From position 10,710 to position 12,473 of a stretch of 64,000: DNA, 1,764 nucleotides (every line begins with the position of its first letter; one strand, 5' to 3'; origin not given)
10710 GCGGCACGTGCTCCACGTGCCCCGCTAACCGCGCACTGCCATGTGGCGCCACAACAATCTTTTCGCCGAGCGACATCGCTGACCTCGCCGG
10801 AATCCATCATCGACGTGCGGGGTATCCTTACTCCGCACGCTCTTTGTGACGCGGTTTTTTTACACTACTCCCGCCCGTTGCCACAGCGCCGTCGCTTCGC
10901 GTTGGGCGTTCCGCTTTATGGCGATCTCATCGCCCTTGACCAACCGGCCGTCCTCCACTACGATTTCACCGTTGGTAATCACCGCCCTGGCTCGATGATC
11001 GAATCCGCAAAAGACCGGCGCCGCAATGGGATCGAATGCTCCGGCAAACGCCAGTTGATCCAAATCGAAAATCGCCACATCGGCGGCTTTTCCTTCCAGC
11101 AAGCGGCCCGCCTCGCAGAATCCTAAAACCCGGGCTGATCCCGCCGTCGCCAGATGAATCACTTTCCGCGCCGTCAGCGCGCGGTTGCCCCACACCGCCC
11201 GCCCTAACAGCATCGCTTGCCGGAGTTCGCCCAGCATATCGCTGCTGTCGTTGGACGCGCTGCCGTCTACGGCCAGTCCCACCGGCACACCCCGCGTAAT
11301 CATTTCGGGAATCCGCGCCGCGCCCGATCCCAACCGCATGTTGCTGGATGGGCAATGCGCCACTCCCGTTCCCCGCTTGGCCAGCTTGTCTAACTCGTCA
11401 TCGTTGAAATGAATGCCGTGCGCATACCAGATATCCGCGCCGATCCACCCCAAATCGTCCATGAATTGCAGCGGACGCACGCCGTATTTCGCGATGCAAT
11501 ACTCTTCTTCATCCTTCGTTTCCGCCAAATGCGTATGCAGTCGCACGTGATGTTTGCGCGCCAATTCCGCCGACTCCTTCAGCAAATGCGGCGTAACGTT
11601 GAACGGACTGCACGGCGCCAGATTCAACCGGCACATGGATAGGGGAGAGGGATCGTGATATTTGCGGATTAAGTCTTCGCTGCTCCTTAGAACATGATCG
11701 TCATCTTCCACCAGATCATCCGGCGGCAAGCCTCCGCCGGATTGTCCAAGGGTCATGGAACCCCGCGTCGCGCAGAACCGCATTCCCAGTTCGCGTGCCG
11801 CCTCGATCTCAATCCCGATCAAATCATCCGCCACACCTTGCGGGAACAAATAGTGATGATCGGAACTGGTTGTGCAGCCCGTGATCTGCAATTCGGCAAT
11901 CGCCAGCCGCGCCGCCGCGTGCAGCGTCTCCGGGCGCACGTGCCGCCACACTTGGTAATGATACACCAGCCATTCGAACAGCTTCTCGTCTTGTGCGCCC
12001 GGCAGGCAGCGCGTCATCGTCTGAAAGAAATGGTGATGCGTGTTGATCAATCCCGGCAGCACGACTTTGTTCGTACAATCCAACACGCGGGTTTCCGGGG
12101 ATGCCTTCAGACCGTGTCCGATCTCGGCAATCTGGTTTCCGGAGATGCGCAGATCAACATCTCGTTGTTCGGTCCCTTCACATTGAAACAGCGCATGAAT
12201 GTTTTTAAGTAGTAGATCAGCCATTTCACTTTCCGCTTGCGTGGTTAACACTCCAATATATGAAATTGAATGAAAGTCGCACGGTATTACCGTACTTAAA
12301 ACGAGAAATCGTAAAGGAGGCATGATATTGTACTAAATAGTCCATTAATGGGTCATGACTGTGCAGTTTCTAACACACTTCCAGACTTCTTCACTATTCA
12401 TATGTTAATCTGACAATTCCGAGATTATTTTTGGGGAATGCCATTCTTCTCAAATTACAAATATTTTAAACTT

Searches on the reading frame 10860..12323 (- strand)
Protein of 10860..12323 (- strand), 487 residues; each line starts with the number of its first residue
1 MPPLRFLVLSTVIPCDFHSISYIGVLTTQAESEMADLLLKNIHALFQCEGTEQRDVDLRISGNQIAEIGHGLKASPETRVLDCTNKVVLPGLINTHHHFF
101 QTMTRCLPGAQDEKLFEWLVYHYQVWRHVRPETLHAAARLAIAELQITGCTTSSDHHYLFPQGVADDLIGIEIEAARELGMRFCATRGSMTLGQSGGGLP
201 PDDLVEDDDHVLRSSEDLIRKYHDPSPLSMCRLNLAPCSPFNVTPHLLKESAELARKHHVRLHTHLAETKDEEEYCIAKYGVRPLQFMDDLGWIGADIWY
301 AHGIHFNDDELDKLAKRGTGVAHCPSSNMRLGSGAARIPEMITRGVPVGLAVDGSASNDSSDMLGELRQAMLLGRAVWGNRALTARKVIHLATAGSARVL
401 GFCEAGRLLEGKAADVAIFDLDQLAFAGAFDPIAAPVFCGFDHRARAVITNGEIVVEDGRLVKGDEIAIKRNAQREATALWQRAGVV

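Call 29: search_protein_families(library=pfam, proteins=[window:10860-12323:-], max_evalue=0.001)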
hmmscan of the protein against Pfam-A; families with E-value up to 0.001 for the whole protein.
window:10860-12323:- (487 aa): 2 families
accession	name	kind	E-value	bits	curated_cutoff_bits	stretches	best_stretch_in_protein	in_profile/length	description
PF01979.26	Amidohydro_1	-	2.1e-58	198.6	25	1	87-455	1-345/345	Amidohydrolase family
PF07969.17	Amidohydro_3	-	6.2e-19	69.2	29.7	1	127-456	151-472/472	Amidohydrolase family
